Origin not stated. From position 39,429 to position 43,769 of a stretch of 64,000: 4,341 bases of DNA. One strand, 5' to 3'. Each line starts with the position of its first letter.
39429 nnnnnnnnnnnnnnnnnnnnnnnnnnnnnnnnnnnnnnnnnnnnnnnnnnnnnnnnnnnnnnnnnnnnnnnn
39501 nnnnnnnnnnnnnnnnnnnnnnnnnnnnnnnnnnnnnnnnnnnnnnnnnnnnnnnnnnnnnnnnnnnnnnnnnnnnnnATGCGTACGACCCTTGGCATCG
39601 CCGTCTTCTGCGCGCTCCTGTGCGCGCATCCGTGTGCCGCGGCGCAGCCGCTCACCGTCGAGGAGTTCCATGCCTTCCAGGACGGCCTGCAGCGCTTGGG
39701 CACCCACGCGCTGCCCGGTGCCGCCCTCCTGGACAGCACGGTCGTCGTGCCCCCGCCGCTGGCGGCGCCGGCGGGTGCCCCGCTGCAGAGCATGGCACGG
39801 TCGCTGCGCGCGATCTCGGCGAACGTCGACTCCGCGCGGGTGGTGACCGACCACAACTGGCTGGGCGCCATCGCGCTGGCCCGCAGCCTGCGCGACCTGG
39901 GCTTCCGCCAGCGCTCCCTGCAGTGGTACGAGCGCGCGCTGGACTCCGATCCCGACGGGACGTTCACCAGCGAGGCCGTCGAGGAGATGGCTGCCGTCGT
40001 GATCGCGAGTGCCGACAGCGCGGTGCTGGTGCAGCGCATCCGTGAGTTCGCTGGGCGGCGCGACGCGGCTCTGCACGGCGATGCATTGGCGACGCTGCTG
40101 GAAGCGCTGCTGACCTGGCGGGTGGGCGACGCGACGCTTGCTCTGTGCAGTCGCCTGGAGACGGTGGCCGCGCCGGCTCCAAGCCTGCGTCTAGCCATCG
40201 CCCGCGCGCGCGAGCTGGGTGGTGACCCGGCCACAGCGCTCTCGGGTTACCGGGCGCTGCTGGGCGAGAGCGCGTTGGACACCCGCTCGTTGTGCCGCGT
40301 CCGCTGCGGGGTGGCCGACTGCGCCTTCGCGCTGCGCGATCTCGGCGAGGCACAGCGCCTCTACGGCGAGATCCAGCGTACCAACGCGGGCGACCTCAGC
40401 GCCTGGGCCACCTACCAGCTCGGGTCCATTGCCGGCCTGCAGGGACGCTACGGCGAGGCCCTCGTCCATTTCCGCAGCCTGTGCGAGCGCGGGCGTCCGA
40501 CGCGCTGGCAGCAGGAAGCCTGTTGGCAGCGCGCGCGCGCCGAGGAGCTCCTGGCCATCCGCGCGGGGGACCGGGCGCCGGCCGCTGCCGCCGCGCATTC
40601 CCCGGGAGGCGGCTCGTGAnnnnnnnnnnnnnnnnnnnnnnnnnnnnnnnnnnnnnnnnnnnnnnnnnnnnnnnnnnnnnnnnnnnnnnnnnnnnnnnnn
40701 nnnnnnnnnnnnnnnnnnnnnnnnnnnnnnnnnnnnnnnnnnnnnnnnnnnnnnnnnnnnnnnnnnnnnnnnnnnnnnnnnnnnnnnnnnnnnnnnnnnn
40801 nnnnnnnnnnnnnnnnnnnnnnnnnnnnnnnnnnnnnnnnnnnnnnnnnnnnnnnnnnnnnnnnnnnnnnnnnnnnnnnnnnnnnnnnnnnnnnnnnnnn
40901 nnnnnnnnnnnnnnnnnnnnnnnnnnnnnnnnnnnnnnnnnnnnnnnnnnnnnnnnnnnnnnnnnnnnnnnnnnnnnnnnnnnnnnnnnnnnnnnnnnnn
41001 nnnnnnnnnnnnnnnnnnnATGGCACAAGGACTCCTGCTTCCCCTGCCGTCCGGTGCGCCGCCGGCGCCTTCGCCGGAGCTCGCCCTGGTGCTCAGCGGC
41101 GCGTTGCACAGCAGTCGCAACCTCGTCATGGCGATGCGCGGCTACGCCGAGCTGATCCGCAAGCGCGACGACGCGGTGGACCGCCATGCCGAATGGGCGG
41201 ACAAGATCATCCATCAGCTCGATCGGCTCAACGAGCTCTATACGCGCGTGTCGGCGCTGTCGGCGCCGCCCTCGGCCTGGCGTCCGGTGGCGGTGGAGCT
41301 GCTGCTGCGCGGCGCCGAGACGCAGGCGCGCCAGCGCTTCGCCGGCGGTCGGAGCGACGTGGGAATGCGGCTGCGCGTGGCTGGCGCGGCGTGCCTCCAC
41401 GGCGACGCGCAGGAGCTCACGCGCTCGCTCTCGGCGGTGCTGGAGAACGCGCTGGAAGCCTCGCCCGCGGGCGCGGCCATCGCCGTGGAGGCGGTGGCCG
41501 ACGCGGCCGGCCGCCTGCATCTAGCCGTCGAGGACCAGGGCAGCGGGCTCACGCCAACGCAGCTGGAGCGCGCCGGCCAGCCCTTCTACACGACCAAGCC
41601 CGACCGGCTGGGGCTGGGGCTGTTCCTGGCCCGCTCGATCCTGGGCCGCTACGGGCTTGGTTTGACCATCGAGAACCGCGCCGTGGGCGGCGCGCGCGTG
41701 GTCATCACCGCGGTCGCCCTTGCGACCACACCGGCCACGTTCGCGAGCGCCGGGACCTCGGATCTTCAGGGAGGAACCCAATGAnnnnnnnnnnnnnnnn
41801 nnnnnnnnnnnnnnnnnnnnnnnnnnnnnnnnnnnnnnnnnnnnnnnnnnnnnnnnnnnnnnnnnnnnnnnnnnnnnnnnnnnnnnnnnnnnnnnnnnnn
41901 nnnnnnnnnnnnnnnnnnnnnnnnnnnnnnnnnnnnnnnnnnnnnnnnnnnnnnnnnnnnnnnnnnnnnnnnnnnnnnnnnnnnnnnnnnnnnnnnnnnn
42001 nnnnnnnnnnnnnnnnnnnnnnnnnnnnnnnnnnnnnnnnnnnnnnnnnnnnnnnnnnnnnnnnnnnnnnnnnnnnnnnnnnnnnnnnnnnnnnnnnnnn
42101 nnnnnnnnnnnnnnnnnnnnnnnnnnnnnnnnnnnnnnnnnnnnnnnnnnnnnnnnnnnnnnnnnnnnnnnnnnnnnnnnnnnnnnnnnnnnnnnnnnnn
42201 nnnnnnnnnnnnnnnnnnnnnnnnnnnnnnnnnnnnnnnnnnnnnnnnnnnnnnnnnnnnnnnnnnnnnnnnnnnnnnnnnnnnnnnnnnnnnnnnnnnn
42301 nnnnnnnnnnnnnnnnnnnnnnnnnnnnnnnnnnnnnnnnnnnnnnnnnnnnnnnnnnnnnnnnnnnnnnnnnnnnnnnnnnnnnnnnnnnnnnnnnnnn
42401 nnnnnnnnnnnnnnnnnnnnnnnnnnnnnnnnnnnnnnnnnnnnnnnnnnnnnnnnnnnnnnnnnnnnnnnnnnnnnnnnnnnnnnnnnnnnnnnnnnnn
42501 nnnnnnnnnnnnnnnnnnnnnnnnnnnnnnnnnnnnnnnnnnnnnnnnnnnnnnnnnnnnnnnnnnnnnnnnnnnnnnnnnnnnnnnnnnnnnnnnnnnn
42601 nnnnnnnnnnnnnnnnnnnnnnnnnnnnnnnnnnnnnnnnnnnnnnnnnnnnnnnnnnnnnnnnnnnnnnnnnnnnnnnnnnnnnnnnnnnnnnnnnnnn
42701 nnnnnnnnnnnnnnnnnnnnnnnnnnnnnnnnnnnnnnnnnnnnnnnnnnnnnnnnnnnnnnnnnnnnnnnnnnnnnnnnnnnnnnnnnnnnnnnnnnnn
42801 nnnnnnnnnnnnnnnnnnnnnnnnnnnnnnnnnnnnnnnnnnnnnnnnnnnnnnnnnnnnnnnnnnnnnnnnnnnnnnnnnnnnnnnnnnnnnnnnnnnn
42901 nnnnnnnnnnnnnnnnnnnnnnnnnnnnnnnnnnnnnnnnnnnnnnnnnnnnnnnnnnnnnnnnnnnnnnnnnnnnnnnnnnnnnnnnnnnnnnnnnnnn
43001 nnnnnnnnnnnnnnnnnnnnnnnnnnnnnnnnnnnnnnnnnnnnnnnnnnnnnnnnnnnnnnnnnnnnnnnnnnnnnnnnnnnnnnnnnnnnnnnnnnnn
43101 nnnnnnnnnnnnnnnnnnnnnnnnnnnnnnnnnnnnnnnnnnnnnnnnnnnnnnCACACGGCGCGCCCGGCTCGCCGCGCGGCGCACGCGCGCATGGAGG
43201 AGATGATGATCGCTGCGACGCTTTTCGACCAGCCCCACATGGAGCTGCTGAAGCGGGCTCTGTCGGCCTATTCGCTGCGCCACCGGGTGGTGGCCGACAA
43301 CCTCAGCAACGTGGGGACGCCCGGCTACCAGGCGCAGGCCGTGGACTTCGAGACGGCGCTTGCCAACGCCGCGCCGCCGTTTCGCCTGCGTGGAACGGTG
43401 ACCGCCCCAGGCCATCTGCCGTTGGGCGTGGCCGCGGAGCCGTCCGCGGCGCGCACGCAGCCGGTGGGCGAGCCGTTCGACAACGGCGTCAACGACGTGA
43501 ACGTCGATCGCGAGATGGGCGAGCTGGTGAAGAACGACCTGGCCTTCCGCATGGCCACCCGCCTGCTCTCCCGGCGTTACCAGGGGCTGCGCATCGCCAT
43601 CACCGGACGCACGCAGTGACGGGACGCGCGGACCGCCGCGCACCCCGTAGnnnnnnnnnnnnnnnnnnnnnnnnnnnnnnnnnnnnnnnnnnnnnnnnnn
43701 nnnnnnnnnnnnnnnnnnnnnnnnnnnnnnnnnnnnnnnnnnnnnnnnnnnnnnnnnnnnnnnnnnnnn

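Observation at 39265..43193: Second sigma-54 promoter heads an operon of a secreted unknown protein, a small helical protein, a kinase and an NtrC-type regulator that runs straight into flgB...flhF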

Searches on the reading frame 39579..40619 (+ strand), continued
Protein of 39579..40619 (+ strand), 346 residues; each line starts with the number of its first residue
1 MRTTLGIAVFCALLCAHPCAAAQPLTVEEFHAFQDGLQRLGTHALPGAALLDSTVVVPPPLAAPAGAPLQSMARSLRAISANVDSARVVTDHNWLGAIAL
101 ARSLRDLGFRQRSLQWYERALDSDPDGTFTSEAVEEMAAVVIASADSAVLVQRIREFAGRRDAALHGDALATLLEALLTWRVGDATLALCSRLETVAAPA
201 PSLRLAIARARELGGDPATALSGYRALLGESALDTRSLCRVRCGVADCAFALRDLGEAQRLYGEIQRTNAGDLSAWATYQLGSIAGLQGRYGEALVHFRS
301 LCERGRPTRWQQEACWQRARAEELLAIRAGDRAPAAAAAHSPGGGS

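Call 78: find_encoding_contigs(protein=P0024, flank=10000, max_places=2)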
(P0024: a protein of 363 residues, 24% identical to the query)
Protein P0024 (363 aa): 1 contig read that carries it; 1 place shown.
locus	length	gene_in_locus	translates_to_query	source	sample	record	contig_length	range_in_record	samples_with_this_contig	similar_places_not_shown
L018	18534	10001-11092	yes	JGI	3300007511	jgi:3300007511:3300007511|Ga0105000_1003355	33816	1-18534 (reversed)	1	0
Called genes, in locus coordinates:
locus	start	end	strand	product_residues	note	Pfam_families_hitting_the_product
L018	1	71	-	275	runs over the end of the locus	PF00669:Flagellin_N, PF00700:Flagellin_C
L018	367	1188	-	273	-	PF00669:Flagellin_N, PF00700:Flagellin_C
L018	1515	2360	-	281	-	PF00669:Flagellin_N, PF00700:Flagellin_C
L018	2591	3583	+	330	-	PF00583:Acetyltransf_1, PF13527:Acetyltransf_9, PF13508:Acetyltransf_7 (weak)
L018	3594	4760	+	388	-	PF00535:Glycos_transf_2, PF13428:TPR_14 (faint), PF14559:TPR_19 (weak), PF13432:TPR_16 (weak)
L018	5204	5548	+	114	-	PF04316:FlgM (weak)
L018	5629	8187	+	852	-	PF00512:HisKA, PF02518:HATPase_c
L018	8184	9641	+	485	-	PF00072:Response_reg, PF00158:Sigma54_activat, PF14532:Sigma54_activ_2, PF07728:AAA_5 (weak), PF25601:AAA_lid_14, PF02954:HTH_8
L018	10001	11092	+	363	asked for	-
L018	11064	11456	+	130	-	PF05130:FlgN (weak)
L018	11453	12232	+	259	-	PF13581:HATPase_c_2 (weak), PF02518:HATPase_c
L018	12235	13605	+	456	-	PF00072:Response_reg, PF00004:AAA (faint), PF00158:Sigma54_activat, PF14532:Sigma54_activ_2, PF07728:AAA_5, PF25601:AAA_lid_14, PF02954:HTH_8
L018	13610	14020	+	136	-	-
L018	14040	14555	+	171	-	PF00460:Flg_bb_rod (weak), PF06429:Flg_bbr_C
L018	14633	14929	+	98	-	PF02049:FliE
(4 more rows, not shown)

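Call 79: find_encoding_contigs(protein=P0020, flank=10000, max_places=2)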
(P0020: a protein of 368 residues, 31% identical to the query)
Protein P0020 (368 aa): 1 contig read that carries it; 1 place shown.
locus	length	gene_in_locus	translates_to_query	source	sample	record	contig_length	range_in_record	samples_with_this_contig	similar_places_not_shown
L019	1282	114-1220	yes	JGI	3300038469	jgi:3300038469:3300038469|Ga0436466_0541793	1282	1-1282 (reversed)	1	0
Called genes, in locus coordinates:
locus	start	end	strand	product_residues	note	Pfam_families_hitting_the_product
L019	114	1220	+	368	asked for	-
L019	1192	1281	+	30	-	?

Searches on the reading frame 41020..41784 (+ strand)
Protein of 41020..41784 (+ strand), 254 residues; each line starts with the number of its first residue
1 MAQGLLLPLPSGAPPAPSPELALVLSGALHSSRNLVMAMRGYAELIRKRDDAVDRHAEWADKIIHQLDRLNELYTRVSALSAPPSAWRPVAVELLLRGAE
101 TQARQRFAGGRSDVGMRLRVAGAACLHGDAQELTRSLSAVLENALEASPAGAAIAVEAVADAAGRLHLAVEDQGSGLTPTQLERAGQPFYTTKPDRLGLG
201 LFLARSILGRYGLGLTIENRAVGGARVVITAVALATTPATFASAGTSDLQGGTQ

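Call 7: search_protein_families(library=pfam, proteins=[window:41020-41784:+], max_evalue=0.01)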
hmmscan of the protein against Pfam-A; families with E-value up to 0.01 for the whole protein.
window:41020-41784:+ (254 aa): 4 families
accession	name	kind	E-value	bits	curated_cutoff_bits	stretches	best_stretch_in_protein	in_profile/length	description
PF02518.31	HATPase_c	-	1.7e-14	54.7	26.4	1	128-230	1-106/111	Histidine kinase-, DNA gyrase B-, and HSP90-like ATPase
PF00512.31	HisKA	-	4.2e-05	24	26.9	1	24-80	5-60/66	His Kinase A (phospho-acceptor) domain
PF13589.12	HATPase_c_3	-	0.00034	21.1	25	1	138-222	8-84/137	Histidine kinase-, DNA gyrase B-, and HSP90-like ATPase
PF13581.12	HATPase_c_2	-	0.0015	19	27.4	1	152-207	54-108/127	Histidine kinase-like ATPase domain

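Call 22: search_protein_families(library=ncbifam, proteins=[window:41020-41784:+], max_evalue=0.01)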
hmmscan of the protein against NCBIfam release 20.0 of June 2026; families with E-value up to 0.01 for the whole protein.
window:41020-41784:+ (254 aa): 52 families (the best 25 are shown)
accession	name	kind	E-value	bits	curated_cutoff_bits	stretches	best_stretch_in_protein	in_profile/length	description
NF008468.0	PRK11360.1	equivalog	7.4e-21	74.1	646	1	26-229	401-604/616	two-component system sensor histidine kinase AtoS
NF007688.0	PRK10364.1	equivalog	7e-19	67.9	479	1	26-229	245-447/460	two-component system sensor histidine kinase ZraS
NF008312.0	PRK11100.1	equivalog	1.1e-16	60.7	356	1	36-230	271-471/477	two-component system sensor histidine kinase CreC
TIGR02966.1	phoR_proteo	equivalog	3.3e-16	59.2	334.2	1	33-225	126-327/333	phosphate regulon sensor histidine kinase PhoR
NF010411.0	PRK13837.1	equivalog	2.9e-14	52.1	647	1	26-212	455-654/828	two-component system VirA-like sensor kinase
NF033792.0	ActS_PrrB_HisK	equivalog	4.5e-14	52.1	350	1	53-229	234-415/423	ActS/PrrB/RegB family redox-sensitive histidine kinase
TIGR01386.1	cztS_silS_copS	subfamily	2.9e-13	49.6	292.55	1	112-212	333-438/457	heavy metal sensor histidine kinase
TIGR02916.1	PEP_his_kin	equivalog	7.9e-13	47.8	300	1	61-229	515-676/679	XrtA/PEP-CTERM system histidine kinase PrsK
NF041880.1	EPS_EpsF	equivalog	2.8e-12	45.9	900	1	23-220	276-478/492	response regulator EpsF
NF012163.2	BaeS_SmeS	equivalog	9.3e-11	41.3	500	1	89-230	311-455/457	sensor histidine kinase efflux regulator BaeS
NF040750.1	tetrathio_HK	equivalog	9.7e-11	40.8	750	1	117-221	441-542/555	tetrathionate respiration histidine kinase TtrS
NF041777.1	sens_FixL_Rhizob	equivalog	1e-09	37.6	850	1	29-230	284-478/485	sensor protein FixL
NF052574.1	HisKinEspCMyxo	equivalog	2.7e-09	35.8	1200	1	135-219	533-623/785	serine histidine kinase EspC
NF007345.0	PRK09835.1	subfamily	8e-09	34.6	423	1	113-208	355-456/482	Cu(+)/Ag(+) sensor histidine kinase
NF047794.1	HisKinPtgB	equivalog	8.3e-09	34.2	1000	1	124-219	547-641/656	two-component system sensor histidine kinase PgtB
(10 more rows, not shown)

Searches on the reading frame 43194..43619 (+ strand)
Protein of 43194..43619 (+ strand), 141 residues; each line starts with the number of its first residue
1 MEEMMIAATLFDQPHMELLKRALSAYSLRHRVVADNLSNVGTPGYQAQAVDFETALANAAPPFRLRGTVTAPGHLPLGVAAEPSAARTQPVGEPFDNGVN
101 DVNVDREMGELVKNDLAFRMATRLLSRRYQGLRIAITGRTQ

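Call 22: search_protein_families(library=ncbifam, proteins=[window:43194-43619:+], max_evalue=0.01)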
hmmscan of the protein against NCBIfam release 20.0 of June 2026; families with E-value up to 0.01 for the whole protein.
window:43194-43619:+ (141 aa): 20 families
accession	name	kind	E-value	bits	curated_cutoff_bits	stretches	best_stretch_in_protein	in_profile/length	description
TIGR01396.1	FlgB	equivalog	3.2e-21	75.9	59.05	1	16-136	5-130/131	flagellar basal body rod protein FlgB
NF009264.0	PRK12621.1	equivalog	8.7e-17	61.8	163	1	9-136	3-131/136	flagellar basal body rod protein FlgB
NF009266.0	PRK12623.1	equivalog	2.5e-12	46.9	144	1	6-138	3-132/133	flagellar basal body rod protein FlgB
NF009265.0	PRK12622.1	equivalog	1.9e-10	41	145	1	16-59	8-51/135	flagellar basal body rod protein FlgB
NF009328.0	PRK12685.1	equivalog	3.4e-09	37.1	169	1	24-139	17-116/116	flagellar basal body rod protein FlgB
NF009263.0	PRK12620.1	equivalog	1.9e-08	34.4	158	1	21-138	14-132/133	flagellar basal body rod protein FlgB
NF004654.1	PRK06004.1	equivalog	9.7e-07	29.8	142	1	19-136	2-124/126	flagellar basal body rod protein FlgB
NF009270.0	PRK12627.1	equivalog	1.3e-06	28.8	128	1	27-136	19-125/128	FlgB family protein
NF004653.1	PRK06003.1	equivalog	2.2e-06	28.1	153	1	21-109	12-97/126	flagellar basal body rod protein FlgB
NF005280.0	PRK06797.1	equivalog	5.7e-06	26.9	106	1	29-128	18-125/135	flagellar basal body rod protein FlgB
NF009275.1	PRK12632.1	equivalog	6.6e-06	26.5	170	1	17-58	9-50/130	flagellar basal body rod protein FlgC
TIGR03506.1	FlgEFG_subfam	subfamily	7.7e-06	25.8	70.25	1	22-61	9-48/351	flagellar hook-basal body complex protein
NF009262.0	PRK12619.1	equivalog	1.2e-05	25.8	183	1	20-135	13-126/130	flagellar basal body rod protein FlgB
NF005527.0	PRK07182.1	equivalog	1.3e-05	25.3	211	0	28-60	21-53/148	flagellar basal body rod protein FlgB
TIGR02490.1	flgF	equivalog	1.9e-05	24.3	178.5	1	23-63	8-48/218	flagellar basal-body rod protein FlgF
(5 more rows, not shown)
